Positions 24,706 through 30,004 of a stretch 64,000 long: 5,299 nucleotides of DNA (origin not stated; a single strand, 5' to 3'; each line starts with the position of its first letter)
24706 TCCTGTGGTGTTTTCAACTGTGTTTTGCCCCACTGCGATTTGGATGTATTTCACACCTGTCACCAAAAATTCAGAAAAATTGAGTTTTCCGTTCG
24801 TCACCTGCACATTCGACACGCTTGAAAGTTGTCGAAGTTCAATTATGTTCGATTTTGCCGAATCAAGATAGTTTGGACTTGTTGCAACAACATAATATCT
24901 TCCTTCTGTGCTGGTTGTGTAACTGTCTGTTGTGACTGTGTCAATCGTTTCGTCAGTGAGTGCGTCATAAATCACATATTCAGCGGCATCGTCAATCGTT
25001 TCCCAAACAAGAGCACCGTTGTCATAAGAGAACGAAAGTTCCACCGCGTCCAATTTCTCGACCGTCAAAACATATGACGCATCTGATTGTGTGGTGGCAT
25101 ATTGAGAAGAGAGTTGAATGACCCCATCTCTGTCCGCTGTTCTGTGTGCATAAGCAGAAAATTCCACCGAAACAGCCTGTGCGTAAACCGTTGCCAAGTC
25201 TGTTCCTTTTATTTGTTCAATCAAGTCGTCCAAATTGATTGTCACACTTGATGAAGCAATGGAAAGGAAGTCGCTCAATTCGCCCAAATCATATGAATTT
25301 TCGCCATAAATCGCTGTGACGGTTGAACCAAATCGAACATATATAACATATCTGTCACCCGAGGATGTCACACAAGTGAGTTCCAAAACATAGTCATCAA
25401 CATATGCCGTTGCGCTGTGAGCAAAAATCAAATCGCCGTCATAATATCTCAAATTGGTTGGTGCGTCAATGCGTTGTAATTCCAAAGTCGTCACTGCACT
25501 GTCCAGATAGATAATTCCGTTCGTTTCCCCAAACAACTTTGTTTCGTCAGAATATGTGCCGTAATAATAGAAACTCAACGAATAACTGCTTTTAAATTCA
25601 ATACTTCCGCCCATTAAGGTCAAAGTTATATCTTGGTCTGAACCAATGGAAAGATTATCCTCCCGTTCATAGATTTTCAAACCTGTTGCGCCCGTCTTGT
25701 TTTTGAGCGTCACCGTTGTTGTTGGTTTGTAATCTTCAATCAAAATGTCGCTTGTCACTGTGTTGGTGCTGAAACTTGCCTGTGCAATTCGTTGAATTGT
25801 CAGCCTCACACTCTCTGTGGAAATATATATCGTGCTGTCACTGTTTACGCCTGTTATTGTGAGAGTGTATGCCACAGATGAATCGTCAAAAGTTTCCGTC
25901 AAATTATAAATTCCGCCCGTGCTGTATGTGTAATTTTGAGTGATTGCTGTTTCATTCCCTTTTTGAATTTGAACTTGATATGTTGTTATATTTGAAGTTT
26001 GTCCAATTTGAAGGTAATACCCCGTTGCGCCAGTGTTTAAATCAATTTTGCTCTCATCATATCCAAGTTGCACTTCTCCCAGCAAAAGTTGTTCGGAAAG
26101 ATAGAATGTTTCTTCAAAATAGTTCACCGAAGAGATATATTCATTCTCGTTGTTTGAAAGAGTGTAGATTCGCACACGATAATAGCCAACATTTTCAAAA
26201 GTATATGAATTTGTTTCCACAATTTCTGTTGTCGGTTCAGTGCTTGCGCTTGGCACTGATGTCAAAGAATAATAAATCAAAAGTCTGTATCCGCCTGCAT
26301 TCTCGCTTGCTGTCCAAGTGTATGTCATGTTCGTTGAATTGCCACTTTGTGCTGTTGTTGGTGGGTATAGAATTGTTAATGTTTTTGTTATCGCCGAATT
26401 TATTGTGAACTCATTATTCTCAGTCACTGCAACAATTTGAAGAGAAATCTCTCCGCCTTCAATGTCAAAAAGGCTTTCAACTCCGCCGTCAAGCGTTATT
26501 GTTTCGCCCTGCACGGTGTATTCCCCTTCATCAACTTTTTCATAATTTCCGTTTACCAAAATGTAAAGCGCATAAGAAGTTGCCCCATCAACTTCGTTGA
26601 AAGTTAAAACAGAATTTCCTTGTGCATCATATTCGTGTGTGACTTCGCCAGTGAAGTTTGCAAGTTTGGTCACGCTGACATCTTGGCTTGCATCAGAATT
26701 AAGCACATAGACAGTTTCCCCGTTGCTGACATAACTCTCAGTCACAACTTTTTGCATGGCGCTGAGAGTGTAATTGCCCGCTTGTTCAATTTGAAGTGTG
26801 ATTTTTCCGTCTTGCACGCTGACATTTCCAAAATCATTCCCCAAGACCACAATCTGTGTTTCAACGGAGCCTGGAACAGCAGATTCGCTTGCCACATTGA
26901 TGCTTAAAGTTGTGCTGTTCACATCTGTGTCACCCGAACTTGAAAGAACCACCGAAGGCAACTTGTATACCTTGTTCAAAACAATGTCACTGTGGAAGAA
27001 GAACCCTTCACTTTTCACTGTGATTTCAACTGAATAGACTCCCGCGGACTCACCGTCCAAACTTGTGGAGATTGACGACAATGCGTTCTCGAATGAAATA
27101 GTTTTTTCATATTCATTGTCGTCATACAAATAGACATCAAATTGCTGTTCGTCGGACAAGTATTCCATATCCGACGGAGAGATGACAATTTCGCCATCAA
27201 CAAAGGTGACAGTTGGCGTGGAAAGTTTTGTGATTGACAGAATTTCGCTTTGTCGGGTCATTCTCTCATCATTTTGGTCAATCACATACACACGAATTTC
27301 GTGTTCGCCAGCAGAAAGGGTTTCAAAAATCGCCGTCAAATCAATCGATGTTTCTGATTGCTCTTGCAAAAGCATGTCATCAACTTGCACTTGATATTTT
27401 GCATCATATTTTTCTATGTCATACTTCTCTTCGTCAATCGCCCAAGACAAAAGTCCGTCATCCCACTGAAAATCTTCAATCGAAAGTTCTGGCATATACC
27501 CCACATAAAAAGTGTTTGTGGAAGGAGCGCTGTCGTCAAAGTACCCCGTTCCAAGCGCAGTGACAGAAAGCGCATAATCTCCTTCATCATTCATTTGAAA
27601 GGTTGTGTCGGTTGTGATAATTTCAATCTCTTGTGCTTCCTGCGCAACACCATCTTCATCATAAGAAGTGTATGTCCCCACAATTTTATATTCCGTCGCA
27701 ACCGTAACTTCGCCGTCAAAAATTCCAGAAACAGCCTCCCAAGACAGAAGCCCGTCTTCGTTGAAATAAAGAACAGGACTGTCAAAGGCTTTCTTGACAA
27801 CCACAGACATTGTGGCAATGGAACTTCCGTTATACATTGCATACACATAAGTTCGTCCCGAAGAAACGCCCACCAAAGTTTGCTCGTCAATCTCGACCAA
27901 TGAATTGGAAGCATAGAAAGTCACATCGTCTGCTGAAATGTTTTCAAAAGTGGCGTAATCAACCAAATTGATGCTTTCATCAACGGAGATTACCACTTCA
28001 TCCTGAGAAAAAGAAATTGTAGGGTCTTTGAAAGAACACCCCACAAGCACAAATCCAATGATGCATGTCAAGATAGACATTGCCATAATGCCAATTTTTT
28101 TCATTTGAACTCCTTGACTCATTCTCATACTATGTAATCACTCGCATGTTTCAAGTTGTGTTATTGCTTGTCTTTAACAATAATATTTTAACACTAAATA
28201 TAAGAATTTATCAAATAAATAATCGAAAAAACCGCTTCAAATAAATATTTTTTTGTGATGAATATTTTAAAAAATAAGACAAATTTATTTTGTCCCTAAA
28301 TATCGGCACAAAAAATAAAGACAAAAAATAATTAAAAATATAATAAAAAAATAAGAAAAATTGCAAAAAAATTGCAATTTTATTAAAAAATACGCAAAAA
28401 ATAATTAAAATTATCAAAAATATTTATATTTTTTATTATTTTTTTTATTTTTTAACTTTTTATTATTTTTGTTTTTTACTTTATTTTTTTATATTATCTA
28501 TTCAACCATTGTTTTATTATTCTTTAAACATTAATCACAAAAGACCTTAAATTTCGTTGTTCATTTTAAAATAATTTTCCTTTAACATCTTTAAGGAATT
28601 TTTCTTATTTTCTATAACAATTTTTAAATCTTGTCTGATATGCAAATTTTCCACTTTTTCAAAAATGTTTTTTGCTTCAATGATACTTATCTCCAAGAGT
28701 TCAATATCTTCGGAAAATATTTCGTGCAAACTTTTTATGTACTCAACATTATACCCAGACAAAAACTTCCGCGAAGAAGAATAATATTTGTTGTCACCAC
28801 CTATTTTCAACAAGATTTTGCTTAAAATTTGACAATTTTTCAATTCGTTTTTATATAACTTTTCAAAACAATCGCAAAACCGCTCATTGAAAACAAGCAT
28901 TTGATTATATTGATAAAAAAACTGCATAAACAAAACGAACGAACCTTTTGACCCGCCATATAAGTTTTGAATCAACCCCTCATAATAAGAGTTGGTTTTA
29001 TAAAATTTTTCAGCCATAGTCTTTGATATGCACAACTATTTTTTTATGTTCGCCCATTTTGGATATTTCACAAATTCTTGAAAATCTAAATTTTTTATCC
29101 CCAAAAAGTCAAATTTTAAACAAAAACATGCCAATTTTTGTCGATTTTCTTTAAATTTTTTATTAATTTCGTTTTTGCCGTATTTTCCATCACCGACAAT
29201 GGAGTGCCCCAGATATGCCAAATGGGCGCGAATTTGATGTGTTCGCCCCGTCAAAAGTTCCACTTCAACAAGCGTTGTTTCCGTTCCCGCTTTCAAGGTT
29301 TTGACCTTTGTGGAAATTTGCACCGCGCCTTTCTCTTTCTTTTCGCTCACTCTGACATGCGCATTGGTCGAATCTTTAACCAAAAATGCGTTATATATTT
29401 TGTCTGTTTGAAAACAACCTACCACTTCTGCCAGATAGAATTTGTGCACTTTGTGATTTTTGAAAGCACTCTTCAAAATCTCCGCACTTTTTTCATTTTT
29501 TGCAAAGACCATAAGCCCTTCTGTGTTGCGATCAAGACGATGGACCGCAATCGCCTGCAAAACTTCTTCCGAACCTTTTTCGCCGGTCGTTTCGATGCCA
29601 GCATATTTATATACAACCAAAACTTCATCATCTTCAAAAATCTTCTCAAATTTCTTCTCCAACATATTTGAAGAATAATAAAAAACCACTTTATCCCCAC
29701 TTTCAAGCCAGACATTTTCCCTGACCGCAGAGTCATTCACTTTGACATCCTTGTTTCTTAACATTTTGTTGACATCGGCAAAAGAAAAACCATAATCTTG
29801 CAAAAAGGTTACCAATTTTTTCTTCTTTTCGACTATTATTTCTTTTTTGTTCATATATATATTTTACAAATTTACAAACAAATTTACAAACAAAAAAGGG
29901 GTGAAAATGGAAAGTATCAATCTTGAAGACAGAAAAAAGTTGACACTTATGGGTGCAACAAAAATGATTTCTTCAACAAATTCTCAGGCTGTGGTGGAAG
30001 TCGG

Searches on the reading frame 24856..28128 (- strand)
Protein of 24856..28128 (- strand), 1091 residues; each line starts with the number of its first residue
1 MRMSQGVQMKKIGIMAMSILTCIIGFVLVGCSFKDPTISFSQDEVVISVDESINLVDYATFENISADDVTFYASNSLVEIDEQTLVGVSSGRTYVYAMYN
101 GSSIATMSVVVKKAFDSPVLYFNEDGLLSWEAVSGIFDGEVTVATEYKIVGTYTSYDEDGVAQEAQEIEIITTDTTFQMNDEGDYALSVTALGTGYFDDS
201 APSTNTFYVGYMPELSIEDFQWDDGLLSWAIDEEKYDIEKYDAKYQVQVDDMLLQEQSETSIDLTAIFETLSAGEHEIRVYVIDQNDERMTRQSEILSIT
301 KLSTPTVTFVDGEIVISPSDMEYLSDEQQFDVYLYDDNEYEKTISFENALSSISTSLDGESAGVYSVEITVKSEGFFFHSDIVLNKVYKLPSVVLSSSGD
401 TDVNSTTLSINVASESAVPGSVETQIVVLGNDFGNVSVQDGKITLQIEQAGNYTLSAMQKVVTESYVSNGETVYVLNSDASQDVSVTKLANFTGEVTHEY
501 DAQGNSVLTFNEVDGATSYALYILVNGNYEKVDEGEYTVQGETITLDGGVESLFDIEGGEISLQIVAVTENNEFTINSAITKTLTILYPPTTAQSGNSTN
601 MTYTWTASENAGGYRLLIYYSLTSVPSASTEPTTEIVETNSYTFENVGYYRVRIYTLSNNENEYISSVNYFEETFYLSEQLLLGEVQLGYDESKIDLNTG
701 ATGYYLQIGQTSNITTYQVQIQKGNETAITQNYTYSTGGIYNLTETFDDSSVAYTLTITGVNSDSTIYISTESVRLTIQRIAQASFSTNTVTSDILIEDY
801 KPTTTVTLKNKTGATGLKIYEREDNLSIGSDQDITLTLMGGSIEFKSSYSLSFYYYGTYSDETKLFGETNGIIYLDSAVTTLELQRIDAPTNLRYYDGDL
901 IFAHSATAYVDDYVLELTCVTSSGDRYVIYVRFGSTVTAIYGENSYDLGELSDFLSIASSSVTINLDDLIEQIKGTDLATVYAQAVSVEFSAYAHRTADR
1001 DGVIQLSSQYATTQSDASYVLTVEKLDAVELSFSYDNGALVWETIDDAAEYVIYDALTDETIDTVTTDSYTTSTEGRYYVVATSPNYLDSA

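Call 61: search_protein_families(library=pfam, proteins=[window:24856-28128:-], max_evalue=1)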
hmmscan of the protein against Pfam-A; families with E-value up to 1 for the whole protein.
window:24856-28128:- (1091 aa): 2 families
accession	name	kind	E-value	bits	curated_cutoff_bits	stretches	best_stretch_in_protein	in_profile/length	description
PF18630.7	Peptidase_M60_C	-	0.0012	19.5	26.2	1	536-588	3-55/65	Peptidase M60 C-terminal domain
PF11049.13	KSHV_K1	-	0.1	13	27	1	890-932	12-54/71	Glycoprotein K1 of Kaposi's sarcoma-associated herpes virus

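Call 81: search_protein_families(library=ncbifam, proteins=[window:24856-28128:-], max_evalue=0.01)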
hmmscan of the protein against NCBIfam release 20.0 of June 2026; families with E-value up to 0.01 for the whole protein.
window:24856-28128:- (1091 aa): 0 families

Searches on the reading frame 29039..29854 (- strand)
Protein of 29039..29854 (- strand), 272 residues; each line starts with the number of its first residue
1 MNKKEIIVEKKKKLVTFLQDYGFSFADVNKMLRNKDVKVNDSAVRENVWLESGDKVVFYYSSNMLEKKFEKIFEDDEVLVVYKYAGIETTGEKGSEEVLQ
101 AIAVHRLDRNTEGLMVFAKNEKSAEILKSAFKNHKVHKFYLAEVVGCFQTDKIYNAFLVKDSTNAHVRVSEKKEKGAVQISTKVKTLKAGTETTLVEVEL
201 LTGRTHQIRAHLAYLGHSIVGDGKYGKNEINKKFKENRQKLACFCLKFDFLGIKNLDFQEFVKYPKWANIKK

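Call 5: search_protein_families(library=pfam, proteins=[window:29039-29854:-], max_evalue=0.01)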
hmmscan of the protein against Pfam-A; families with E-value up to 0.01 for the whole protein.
window:29039-29854:- (272 aa): 1 family
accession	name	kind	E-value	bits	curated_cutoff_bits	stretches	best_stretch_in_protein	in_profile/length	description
PF00849.27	PseudoU_synth_2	-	1.3e-29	103.9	26.8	1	94-213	32-151/152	RNA pseudouridylate synthase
